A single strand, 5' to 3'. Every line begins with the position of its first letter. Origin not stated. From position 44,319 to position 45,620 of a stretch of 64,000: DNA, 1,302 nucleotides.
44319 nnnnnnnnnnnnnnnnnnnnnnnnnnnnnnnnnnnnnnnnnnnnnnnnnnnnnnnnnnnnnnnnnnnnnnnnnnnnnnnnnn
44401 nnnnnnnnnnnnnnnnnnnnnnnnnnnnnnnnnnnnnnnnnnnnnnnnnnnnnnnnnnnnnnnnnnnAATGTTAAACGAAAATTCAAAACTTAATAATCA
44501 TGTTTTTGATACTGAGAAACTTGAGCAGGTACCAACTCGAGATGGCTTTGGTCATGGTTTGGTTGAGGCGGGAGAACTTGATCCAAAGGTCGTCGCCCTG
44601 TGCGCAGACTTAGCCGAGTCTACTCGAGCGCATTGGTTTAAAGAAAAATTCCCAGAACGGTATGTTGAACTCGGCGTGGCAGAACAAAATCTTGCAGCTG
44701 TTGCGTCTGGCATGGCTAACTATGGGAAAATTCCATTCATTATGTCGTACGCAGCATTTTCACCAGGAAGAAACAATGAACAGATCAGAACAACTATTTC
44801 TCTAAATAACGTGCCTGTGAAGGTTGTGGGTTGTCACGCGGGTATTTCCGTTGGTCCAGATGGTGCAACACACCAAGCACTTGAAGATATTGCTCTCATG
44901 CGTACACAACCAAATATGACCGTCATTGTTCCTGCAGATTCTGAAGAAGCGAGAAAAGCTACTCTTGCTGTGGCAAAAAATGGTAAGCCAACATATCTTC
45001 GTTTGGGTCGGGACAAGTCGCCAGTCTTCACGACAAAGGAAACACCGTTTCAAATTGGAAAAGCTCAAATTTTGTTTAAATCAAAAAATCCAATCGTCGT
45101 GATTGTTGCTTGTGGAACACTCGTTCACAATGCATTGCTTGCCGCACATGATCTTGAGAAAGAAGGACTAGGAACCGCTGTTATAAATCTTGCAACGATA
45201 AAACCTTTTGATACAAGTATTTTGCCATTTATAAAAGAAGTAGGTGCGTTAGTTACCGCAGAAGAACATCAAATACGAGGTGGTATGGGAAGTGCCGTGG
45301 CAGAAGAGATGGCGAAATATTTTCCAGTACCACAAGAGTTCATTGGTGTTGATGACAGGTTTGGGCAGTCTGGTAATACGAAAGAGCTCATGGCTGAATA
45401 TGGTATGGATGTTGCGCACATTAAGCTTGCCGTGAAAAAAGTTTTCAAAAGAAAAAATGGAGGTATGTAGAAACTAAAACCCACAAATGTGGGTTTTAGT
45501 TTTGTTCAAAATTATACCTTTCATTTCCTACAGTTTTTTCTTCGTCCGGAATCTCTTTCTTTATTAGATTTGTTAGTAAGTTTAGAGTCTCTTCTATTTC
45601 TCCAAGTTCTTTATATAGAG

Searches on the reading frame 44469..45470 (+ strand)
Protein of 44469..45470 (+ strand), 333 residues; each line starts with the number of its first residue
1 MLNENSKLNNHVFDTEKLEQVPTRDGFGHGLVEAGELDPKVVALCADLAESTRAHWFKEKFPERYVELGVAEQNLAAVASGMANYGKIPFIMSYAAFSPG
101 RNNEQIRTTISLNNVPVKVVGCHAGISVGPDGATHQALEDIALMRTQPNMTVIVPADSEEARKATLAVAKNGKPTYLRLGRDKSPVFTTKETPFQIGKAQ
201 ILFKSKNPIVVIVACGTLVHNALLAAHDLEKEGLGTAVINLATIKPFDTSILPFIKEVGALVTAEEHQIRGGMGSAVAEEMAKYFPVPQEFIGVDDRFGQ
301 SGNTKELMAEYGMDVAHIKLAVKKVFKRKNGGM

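Call 5: search_protein_families(library=pfam, proteins=[window:44469-45470:+], max_evalue=0.01)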
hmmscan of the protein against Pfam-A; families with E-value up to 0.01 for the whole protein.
window:44469-45470:+ (333 aa): 3 families
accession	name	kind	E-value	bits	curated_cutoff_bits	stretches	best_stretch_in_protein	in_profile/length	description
PF02779.29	Transket_pyr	-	1.1e-41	142.8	27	1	20-183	2-171/174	Transketolase, pyrimidine binding domain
PF02780.25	Transketolase_C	-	1.6e-25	89.8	25.9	1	199-318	3-124/124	Transketolase, C-terminal domain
PF22613.1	Transketolase_C_1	-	3.1e-09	37.5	27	1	205-314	8-113/113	Transketolase-like TK C-terminal domain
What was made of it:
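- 44469..45470 (+): tktC, the C-terminal (pyrimidine-binding plus C-terminal domain) half of transketolase. It is intact and forms the right border of the slot. PF02779 E 1e-41 and PF02780 E 2e-25 (call 5).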

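Call 21: find_homologous_proteins(query=window:44469-45467:+, max_evalue=1e-100)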
Query window:44469-45467:+ (333 aa): 7316 proteins with E <= 1e-100 among 8000 candidates; the best 120 are listed.
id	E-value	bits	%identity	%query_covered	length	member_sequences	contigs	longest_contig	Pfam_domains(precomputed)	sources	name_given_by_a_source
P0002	3.7e-207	705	95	99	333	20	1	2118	PF22613.2,PF02780.26,PF02779.30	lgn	-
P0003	3.0e-197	672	90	100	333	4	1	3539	PF22613.2,PF02780.26,PF02779.30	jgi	jgi:transketolase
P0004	1.2e-193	660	87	99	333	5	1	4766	PF22613.2,PF02780.26,PF02779.30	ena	-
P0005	9.4e-193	657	87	99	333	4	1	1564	PF22613.2,PF02780.26,PF02779.30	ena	-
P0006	1.0e-190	651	86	99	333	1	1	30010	PF22613.2,PF02780.26,PF02779.30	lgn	-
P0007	1.1e-190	651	86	100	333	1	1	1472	PF22613.2,PF02780.26,PF02779.30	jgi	jgi:transketolase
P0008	2.8e-190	649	86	99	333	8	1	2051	PF22613.2,PF02780.26,PF02779.30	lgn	-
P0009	1.2e-189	647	86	100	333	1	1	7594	PF22613.2,PF02780.26,PF02779.30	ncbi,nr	ncbi:MAG: transketolase [Patescibacteria group bacterium]|nr:transketolase [Patescibacteria group ba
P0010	3.2e-189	646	86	100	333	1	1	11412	PF22613.2,PF02780.26,PF02779.30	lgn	-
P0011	1.9e-188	643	84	99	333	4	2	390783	PF22613.2,PF02780.26,PF02779.30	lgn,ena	-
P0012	1.8e-186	637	84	100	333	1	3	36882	PF22613.2,PF02780.26,PF02779.30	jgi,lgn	jgi:transketolase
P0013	2.9e-185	633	84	99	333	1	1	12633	PF22613.2,PF02780.26,PF02779.30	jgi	jgi:transketolase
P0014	6.9e-170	582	76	100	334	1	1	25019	PF22613.2,PF02780.26,PF02779.30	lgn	-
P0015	1.6e-155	535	73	99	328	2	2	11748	PF22613.2,PF02780.26,PF02779.30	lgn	-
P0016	4.1e-154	530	72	99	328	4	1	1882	PF22613.2,PF02780.26,PF02779.30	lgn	-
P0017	7.9e-154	530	72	99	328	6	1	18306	PF22613.2,PF02780.26,PF02779.30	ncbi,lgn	-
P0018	2.4e-153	528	72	99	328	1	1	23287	PF22613.2,PF02780.26,PF02779.30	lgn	-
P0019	2.7e-153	528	73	99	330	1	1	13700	PF22613.2,PF02780.26,PF02779.30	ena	-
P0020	5.6e-153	527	72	99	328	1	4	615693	PF22613.2,PF02780.26,PF02779.30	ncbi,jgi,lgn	jgi:transketolase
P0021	1.3e-152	526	72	99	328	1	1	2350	PF22613.2,PF02780.26,PF02779.30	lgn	-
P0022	1.8e-152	525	72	99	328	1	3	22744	PF22613.2,PF02780.26,PF02779.30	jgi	jgi:transketolase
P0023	4.0e-152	524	73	99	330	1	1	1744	PF17147.10,PF22613.2,PF02780.26,PF02779.30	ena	-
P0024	5.6e-152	523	72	99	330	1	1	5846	PF22613.2,PF02780.26,PF02779.30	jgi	jgi:transketolase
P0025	5.6e-152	523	71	99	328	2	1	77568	PF22613.2,PF02780.26,PF02779.30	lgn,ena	-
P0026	6.0e-152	523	71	99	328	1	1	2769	PF22613.2,PF02780.26,PF02779.30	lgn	-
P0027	9.5e-152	523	72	99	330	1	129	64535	PF22613.2,PF02780.26,PF02779.30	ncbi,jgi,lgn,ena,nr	ncbi:transketolase family protein [bacterium]|jgi:transketolase|nr:transketolase family protein [bac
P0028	1.9e-151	522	70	99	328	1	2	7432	PF22613.2,PF02780.26,PF02779.30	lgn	-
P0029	3.4e-151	521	71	99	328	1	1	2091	PF22613.2,PF02780.26,PF02779.30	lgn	-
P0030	3.7e-151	521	71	99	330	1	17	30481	PF22613.2,PF02780.26,PF02779.30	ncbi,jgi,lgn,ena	-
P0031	3.8e-151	521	71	99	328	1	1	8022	PF22613.2,PF02780.26,PF02779.30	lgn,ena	-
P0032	4.3e-151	521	71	99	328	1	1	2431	PF22613.2,PF02780.26,PF02779.30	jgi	jgi:transketolase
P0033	4.4e-151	521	73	99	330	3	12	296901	PF22613.2,PF02780.26,PF02779.30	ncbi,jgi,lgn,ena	jgi:transketolase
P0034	5.3e-151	520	72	99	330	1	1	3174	PF22613.2,PF02780.26,PF02779.30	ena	-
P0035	5.6e-151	520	72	99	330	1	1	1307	PF22613.2,PF02780.26,PF02779.30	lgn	-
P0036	9.1e-151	519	71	99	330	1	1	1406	PF02780.26,PF02779.30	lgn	-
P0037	1.0e-150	519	72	99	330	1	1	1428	PF22613.2,PF02780.26,PF02779.30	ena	-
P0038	1.1e-150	519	71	99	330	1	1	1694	PF22613.2,PF02780.26,PF02779.30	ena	-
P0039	1.3e-150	519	71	99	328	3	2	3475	PF22613.2,PF02780.26,PF02779.30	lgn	-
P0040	1.5e-150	519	71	99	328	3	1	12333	PF22613.2,PF02780.26,PF02779.30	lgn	-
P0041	1.9e-150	518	72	99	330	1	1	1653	PF22613.2,PF02780.26,PF02779.30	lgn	-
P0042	3.9e-150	517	70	99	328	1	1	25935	PF22613.2,PF02780.26,PF02779.30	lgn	-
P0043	3.9e-150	517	71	99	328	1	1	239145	PF22613.2,PF02780.26,PF02779.30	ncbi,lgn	-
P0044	8.0e-150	516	70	99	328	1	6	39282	PF22613.2,PF02780.26,PF02779.30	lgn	-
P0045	8.9e-150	516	71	99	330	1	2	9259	PF17147.10,PF22613.2,PF02780.26,PF02779.30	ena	-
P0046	1.1e-149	516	71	99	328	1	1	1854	PF22613.2,PF02780.26,PF02779.30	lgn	-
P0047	1.9e-149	515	71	99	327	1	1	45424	PF22613.2,PF02780.26,PF02779.30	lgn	-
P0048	2.1e-149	515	70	99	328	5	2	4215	PF22613.2,PF02780.26,PF02779.30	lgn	-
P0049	2.5e-149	515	73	99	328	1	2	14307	PF17147.10,PF22613.2,PF02780.26,PF02779.30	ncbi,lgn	ncbi:MAG: transketolase family protein [Candidatus Paceibacteria bacterium]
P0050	3.0e-149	514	70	99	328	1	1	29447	PF22613.2,PF02780.26,PF02779.30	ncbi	-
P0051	3.8e-149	514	70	99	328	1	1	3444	PF22613.2,PF02780.26,PF02779.30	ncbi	-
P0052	6.5e-149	513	71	99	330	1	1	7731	PF17147.10,PF22613.2,PF02780.26,PF02779.30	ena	-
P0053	6.5e-149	513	69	99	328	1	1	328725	PF22613.2,PF02780.26,PF02779.30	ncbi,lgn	-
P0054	7.0e-149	513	71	99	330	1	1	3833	PF22613.2,PF02780.26,PF02779.30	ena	-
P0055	1.0e-148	513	69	99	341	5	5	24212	PF22613.2,PF02780.26,PF02779.30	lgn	-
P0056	1.2e-148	513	70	99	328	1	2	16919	PF22613.2,PF02780.26,PF02779.30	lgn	-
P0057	1.2e-148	513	70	99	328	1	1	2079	PF22613.2,PF02780.26,PF02779.30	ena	-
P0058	1.2e-148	513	70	99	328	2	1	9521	PF22613.2,PF02780.26,PF02779.30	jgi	jgi:transketolase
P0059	1.3e-148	512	70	99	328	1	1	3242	PF22613.2,PF02780.26,PF02779.30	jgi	jgi:transketolase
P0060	1.4e-148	512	69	99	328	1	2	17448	PF22613.2,PF02780.26,PF02779.30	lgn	-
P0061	1.8e-148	512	71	99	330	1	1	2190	PF22613.2,PF02780.26,PF02779.30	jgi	-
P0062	2.0e-148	512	71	99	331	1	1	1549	PF02780.26,PF02779.30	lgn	-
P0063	2.7e-148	511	70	99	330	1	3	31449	PF22613.2,PF02780.26,PF02779.30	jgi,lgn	jgi:transketolase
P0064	5.2e-148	510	70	99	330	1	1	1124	PF17147.10,PF02780.26,PF02779.30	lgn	-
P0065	6.7e-148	510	71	99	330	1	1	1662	PF22613.2,PF02780.26,PF02779.30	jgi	-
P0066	6.9e-148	510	70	99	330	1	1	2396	PF22613.2,PF02780.26,PF02779.30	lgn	-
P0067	1.1e-147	509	69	98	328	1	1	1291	PF22613.2,PF02780.26,PF02779.30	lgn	-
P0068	1.2e-147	509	69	99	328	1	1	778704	PF17147.10,PF22613.2,PF02780.26,PF02779.30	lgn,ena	-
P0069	1.5e-147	509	70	99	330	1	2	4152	PF17147.10,PF22613.2,PF02780.26,PF02779.30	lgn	-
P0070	1.6e-147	509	69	99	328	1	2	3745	PF22613.2,PF02780.26,PF02779.30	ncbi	-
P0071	1.7e-147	509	70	99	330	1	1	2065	PF02780.26,PF02779.30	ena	-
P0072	2.7e-147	508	69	99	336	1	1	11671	PF22613.2,PF02780.26,PF02779.30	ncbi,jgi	-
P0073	3.6e-147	508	69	99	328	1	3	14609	PF22613.2,PF02780.26,PF02779.30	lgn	-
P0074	5.5e-147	507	69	99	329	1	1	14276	PF22613.2,PF02780.26,PF02779.30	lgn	-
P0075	6.2e-147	507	68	99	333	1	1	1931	PF22613.2,PF02780.26,PF02779.30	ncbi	-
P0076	1.5e-146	506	71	99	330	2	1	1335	PF17147.10,PF22613.2,PF02780.26,PF02779.30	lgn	-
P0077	1.7e-146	505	71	95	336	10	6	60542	PF02780.26,PF02779.30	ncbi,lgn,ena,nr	ncbi:MAG: transketolase C-terminal domain-containing protein [Candidatus Pacebacteria bacterium]|nr:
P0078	1.8e-146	505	72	93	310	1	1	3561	PF22613.2,PF02780.26,PF02779.30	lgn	-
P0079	2.3e-146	505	69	99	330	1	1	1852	PF02780.26,PF02779.30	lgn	-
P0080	3.5e-146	504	68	98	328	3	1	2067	PF22613.2,PF02780.26,PF02779.30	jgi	jgi:transketolase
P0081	4.9e-146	504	68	99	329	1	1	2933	PF02780.26,PF02779.30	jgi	jgi:transketolase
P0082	5.2e-146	504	68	99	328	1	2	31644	PF22613.2,PF02780.26,PF02779.30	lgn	-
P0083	1.1e-145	503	69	99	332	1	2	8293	PF22613.2,PF02780.26,PF02779.30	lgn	-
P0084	1.2e-145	503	69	99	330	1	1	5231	PF22613.2,PF02780.26,PF02779.30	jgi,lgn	jgi:transketolase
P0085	1.2e-145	503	70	99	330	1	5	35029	PF17147.10,PF22613.2,PF02780.26,PF02779.30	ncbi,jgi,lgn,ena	-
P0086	1.7e-145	502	68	99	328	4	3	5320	PF22613.2,PF02780.26,PF02779.30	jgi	jgi:transketolase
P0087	2.1e-145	502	70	98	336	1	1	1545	PF22613.2,PF02780.26,PF02779.30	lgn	-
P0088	3.0e-145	501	68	99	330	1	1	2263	PF22613.2,PF02780.26,PF02779.30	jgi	-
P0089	3.0e-145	501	69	99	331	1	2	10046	PF22613.2,PF02780.26,PF02779.30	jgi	-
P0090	5.3e-145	501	70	99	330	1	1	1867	PF22613.2,PF02780.26,PF02779.30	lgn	-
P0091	5.7e-145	500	69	99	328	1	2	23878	PF22613.2,PF02780.26,PF02779.30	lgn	-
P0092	8.9e-145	500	68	99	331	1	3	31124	PF22613.2,PF02780.26,PF02779.30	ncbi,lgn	-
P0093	1.0e-144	500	69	98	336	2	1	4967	PF22613.2,PF02780.26,PF02779.30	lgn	-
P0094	1.1e-144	499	69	99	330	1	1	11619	PF17147.10,PF22613.2,PF02780.26,PF02779.30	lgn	-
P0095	1.5e-144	499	68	99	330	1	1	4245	PF17147.10,PF22613.2,PF02780.26,PF02779.30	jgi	jgi:transketolase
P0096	1.6e-144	499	69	99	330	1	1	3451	PF22613.2,PF02780.26,PF02779.30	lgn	-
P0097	2.4e-144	498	69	99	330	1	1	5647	PF22613.2,PF02780.26,PF02779.30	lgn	-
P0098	2.5e-144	498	68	99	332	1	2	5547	PF22613.2,PF02780.26,PF02779.30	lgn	-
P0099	3.1e-144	498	67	99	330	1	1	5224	PF22613.2,PF02780.26,PF02779.30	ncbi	-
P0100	3.6e-144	498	69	99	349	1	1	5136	PF22613.2,PF02780.26,PF02779.30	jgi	jgi:transketolase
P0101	3.8e-144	498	67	99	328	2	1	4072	PF22613.2,PF02780.26,PF02779.30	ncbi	-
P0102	3.8e-144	498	68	99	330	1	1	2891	PF17147.10,PF22613.2,PF02780.26,PF02779.30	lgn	-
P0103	5.2e-144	497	70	99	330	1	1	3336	PF22613.2,PF02780.26,PF02779.30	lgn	-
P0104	5.8e-144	497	69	99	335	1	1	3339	PF17147.10,PF22613.2,PF02780.26,PF02779.30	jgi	jgi:transketolase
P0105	5.8e-144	497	66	95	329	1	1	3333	PF22613.2,PF02780.26,PF02779.30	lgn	-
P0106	5.9e-144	497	68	98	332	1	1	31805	PF22613.2,PF02780.26,PF02779.30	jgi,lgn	jgi:transketolase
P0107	6.1e-144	497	68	99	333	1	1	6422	PF22613.2,PF02780.26,PF02779.30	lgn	-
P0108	7.0e-144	497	69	95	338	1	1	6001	PF02780.26,PF02779.30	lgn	-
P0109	8.3e-144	497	69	99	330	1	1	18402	PF22613.2,PF02780.26,PF02779.30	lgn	-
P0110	9.5e-144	496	68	99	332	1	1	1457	PF02780.26,PF02779.30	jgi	jgi:transketolase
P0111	1.0e-143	496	69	99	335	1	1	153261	PF17147.10,PF22613.2,PF02780.26,PF02779.30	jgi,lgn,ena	-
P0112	1.1e-143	496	68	99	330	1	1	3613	PF02780.26,PF02779.30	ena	-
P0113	1.1e-143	496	68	99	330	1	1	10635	PF22613.2,PF02780.26,PF02779.30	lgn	-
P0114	1.5e-143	496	68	99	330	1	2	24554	PF02780.26,PF02779.30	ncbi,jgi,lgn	ncbi:MAG: transketolase [Candidatus Paceibacteria bacterium]|jgi:transketolase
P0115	1.9e-143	495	68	99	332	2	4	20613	PF22613.2,PF02780.26,PF02779.30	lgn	-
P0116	1.9e-143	495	69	99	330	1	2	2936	PF17147.10,PF22613.2,PF02780.26,PF02779.30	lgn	-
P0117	2.0e-143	495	68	99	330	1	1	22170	PF22613.2,PF02780.26,PF02779.30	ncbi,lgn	ncbi:MAG: transketolase C-terminal domain-containing protein [Candidatus Paceibacterota bacterium]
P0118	2.0e-143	495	68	98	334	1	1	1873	PF02780.26,PF02779.30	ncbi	-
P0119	2.3e-143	495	68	99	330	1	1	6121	PF02780.26,PF02779.30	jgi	-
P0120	2.5e-143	495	70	99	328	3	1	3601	PF22613.2,PF02780.26,PF02779.30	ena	-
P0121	2.8e-143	495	69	99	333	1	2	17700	PF02780.26,PF02779.30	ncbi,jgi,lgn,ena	-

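Call 22: find_encoding_contigs(protein=P0002, flank=3500, max_places=3)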
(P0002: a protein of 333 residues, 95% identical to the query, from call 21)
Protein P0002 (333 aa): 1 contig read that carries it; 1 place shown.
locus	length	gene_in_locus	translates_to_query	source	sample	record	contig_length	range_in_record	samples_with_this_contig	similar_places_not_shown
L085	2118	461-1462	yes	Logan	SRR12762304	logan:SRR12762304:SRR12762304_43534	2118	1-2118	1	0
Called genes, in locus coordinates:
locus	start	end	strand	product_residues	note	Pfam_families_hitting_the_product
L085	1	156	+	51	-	?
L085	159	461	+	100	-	-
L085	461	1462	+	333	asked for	PF02779:Transket_pyr, PF02780:Transketolase_C, PF22613:Transketolase_C_1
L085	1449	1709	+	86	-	PF07866:DUF1653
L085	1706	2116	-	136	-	?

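Call 23: find_encoding_contigs(protein=P0003, flank=3500, max_places=3)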
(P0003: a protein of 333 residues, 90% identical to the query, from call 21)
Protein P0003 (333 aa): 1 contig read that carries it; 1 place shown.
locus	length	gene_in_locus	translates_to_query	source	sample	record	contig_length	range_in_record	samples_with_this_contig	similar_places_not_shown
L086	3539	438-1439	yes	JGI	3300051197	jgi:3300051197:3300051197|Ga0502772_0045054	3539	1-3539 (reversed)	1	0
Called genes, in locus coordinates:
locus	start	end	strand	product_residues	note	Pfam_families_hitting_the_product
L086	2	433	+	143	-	?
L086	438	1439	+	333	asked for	PF02779:Transket_pyr, PF02780:Transketolase_C, PF22613:Transketolase_C_1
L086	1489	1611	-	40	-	-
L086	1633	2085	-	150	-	-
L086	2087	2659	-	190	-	-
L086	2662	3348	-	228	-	-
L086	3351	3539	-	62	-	?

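Call 24: find_encoding_contigs(protein=P0004, flank=3500, max_places=3)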
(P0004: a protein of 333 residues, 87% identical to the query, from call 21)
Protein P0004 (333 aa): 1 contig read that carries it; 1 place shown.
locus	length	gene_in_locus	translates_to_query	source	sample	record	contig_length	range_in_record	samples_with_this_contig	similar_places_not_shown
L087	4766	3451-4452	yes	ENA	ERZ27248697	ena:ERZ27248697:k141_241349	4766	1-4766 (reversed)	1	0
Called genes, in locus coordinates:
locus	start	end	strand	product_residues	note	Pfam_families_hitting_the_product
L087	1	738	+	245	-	?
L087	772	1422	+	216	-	PF00834:Ribul_P_3_epim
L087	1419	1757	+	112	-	-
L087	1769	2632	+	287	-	PF13292:DXP_synthase_N, PF00456:Transketolase_N, PF00676:E1_dh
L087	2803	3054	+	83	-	-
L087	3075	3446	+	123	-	-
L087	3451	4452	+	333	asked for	PF02779:Transket_pyr, PF02780:Transketolase_C, PF22613:Transketolase_C_1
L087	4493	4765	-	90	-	?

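Call 25: find_encoding_contigs(protein=P0006, flank=3500, max_places=3)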
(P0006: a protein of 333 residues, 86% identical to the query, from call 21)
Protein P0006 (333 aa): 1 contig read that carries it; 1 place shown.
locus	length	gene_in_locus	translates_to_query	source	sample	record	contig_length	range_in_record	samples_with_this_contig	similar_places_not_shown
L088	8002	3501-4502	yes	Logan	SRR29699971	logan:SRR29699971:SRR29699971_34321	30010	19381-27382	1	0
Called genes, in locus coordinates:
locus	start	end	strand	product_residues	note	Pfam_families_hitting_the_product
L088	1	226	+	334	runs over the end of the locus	PF00274:Glycolytic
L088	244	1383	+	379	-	-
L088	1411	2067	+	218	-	PF00834:Ribul_P_3_epim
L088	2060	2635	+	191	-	-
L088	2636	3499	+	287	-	PF13292:DXP_synthase_N, PF00456:Transketolase_N, PF00676:E1_dh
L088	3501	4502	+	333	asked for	PF02779:Transket_pyr, PF02780:Transketolase_C, PF22613:Transketolase_C_1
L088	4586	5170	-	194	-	-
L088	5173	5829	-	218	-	-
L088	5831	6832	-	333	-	PF00294:PfkB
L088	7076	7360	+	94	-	-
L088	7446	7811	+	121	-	-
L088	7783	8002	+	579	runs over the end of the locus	PF01565:FAD_binding_4, PF02913:FAD-oxidase_C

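Call 26: find_encoding_contigs(protein=P0010, flank=3500, max_places=3)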
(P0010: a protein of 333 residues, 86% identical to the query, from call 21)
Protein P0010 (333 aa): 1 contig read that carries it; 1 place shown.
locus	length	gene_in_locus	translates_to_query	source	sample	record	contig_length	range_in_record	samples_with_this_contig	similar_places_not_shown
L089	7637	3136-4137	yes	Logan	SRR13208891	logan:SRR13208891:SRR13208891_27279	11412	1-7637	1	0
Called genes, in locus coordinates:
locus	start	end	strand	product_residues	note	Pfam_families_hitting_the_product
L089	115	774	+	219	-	PF00834:Ribul_P_3_epim, PF01729:QRPTase_C (faint)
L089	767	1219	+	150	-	-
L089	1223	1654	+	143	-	-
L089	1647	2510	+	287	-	PF13292:DXP_synthase_N, PF00456:Transketolase_N, PF00676:E1_dh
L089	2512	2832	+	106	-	PF19673:DUF6176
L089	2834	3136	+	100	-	-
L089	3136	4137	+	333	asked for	PF02779:Transket_pyr, PF02780:Transketolase_C, PF22613:Transketolase_C_1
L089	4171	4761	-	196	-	-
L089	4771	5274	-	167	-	-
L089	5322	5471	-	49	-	-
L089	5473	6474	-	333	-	PF00294:PfkB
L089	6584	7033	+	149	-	-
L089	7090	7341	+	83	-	-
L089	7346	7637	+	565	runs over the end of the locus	PF01565:FAD_binding_4, PF02913:FAD-oxidase_C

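Call 27: find_encoding_contigs(protein=P0011, flank=3500, max_places=3)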
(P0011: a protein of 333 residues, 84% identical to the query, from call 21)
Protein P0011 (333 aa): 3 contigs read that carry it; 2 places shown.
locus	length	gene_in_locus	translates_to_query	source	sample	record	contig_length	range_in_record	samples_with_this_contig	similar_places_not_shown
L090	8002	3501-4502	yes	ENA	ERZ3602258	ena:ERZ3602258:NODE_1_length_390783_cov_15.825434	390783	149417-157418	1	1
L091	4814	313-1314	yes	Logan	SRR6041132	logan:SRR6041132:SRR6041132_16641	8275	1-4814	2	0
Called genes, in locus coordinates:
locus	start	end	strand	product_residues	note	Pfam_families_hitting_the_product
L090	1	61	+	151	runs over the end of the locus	PF02502:LacAB_rpiB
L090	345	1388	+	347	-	PF00274:Glycolytic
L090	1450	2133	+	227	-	PF00834:Ribul_P_3_epim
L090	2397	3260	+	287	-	PF13292:DXP_synthase_N, PF00456:Transketolase_N, PF00676:E1_dh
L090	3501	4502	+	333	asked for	PF02779:Transket_pyr, PF02780:Transketolase_C, PF22613:Transketolase_C_1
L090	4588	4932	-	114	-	-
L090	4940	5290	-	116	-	-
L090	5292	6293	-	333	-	PF00294:PfkB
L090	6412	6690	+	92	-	-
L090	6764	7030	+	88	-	-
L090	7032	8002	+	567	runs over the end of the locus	PF01565:FAD_binding_4, PF02913:FAD-oxidase_C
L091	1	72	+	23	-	?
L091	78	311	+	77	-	PF26604:CBU_0592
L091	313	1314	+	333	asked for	PF02779:Transket_pyr, PF02780:Transketolase_C, PF22613:Transketolase_C_1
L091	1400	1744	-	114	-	-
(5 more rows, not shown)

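Call 28: find_encoding_contigs(protein=P0012, flank=3500, max_places=3)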
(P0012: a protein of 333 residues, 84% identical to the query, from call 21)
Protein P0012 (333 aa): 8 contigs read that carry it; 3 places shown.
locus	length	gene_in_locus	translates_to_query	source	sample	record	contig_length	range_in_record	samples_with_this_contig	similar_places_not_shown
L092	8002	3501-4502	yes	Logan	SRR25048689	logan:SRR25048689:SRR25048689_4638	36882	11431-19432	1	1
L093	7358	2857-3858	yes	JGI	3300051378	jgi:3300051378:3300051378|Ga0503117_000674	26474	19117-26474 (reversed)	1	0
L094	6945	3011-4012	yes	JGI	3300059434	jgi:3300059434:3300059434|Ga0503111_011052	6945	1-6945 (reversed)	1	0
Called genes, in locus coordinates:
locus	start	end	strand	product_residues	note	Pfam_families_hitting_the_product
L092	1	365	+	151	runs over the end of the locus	PF02502:LacAB_rpiB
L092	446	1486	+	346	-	PF00274:Glycolytic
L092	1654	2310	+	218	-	PF00834:Ribul_P_3_epim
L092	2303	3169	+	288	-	PF13292:DXP_synthase_N, PF00456:Transketolase_N, PF00676:E1_dh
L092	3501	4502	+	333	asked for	PF02779:Transket_pyr, PF02780:Transketolase_C, PF22613:Transketolase_C_1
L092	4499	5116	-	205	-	-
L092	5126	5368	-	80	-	-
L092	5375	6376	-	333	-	PF00294:PfkB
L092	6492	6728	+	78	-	-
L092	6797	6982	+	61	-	-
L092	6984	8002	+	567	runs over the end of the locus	PF01565:FAD_binding_4, PF02913:FAD-oxidase_C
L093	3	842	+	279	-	?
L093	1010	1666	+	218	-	PF00834:Ribul_P_3_epim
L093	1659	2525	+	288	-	PF13292:DXP_synthase_N, PF00456:Transketolase_N, PF00676:E1_dh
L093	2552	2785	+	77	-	PF26604:CBU_0592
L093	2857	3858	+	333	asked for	PF02779:Transket_pyr, PF02780:Transketolase_C, PF22613:Transketolase_C_1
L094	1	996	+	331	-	?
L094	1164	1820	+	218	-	PF00834:Ribul_P_3_epim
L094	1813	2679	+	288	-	PF13292:DXP_synthase_N, PF00456:Transketolase_N, PF00676:E1_dh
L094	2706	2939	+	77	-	PF26604:CBU_0592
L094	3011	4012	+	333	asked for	PF02779:Transket_pyr, PF02780:Transketolase_C, PF22613:Transketolase_C_1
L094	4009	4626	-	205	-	-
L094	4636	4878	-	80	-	-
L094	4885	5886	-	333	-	PF00294:PfkB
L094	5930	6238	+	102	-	-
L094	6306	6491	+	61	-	-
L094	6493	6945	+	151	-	?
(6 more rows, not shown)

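Call 29: find_encoding_contigs(protein=P0014, flank=3500, max_places=3)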
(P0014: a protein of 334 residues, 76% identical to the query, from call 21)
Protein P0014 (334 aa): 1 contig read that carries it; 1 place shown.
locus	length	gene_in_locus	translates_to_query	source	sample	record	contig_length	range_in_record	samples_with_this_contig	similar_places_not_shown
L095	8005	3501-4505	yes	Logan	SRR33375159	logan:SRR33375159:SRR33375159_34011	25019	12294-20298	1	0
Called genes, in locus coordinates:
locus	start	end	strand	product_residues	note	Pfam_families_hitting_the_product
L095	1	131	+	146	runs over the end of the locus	PF02502:LacAB_rpiB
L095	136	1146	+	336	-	PF00274:Glycolytic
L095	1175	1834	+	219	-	PF00834:Ribul_P_3_epim, PF01729:QRPTase_C (weak)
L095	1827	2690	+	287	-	PF13292:DXP_synthase_N, PF00456:Transketolase_N, PF00676:E1_dh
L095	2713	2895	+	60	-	-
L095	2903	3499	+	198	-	PF12917:YfbR-like, PF13023:HD_3, PF01966:HD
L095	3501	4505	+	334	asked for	PF02779:Transket_pyr, PF02780:Transketolase_C, PF22613:Transketolase_C_1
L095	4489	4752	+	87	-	PF07866:DUF1653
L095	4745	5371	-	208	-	-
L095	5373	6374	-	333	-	PF00294:PfkB, PF08543:Phos_pyr_kin (weak)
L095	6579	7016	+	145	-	-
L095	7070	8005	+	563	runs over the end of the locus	PF01565:FAD_binding_4, PF02913:FAD-oxidase_C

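Call 51: search_protein_families(library=padloc, proteins=[L085:159-458:+, L087:3075-3443:+, L087:2803-3051:+, L095:2692-2892:+], max_evalue=0.01)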
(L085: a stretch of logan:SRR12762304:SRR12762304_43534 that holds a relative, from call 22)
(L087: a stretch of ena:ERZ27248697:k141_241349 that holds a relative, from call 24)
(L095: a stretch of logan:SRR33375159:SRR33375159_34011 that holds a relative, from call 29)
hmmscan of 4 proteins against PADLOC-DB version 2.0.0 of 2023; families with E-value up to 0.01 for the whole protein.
L085:159-458:+ (100 aa): 0 families

L087:3075-3443:+ (123 aa): 0 families

L087:2803-3051:+ (83 aa): 0 families

L095:2692-2892:+ (67 aa): 0 families
